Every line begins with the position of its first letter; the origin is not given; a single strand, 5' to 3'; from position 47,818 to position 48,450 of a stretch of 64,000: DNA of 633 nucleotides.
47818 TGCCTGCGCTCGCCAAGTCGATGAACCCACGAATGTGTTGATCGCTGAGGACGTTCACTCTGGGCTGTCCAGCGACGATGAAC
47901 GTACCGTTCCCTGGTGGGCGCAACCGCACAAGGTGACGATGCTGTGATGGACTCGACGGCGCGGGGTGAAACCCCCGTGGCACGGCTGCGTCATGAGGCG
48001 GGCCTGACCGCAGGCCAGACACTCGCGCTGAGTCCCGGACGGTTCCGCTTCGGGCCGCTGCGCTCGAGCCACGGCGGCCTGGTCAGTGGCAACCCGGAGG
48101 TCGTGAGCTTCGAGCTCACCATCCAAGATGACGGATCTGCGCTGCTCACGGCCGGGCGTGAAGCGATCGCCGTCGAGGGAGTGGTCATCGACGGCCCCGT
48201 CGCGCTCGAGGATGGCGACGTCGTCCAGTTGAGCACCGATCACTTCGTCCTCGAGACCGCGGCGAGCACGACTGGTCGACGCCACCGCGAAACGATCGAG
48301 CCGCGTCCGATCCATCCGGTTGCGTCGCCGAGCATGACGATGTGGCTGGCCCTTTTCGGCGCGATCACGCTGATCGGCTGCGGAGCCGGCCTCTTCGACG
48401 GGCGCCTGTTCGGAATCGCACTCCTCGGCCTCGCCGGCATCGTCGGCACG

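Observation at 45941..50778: Accessory module in the clpC-lysS gap: two-component system + FHA/2TM/degenerate-FtsK protein + coupled BON-OmpA protein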

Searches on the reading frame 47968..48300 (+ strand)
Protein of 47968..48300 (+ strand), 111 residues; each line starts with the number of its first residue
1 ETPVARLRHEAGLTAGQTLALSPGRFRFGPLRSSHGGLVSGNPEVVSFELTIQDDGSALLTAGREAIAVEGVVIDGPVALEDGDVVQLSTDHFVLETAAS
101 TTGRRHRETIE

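Call 49: search_solved_structures(query=A3, max_evalue=1, show_alignments=4)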
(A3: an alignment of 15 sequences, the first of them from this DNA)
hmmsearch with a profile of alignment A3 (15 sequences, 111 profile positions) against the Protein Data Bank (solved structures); distinct sequences matched with E-value up to 1: 3.
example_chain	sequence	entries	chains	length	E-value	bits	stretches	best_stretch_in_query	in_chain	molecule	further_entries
2aff_A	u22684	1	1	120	0.0046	20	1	52-103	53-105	Antigen KI-67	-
1r21_A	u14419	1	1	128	0.0054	19.8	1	52-103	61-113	Antigen Ki-67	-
1ndr_A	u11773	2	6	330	0.76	12.9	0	34-89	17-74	NITRITE REDUCTASE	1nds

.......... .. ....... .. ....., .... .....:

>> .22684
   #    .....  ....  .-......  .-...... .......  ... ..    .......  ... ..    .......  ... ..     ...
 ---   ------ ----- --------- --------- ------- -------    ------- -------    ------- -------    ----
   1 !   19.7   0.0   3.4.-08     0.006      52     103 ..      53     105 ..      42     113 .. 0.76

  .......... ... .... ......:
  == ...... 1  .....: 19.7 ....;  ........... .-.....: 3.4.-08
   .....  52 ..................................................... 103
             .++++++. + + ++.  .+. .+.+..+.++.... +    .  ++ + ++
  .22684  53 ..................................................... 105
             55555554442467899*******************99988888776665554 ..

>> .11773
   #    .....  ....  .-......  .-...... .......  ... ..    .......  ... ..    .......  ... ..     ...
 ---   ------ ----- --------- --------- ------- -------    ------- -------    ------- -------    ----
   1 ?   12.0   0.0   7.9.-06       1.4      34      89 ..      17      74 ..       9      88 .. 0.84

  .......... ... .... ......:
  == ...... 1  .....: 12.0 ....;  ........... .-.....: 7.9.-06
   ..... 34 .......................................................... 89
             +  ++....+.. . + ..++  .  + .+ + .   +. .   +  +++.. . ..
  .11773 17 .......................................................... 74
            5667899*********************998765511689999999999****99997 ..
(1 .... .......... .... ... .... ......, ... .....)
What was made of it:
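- On FHA domain: Profile against Ki-67 FHA: E 0.005 (call 49).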
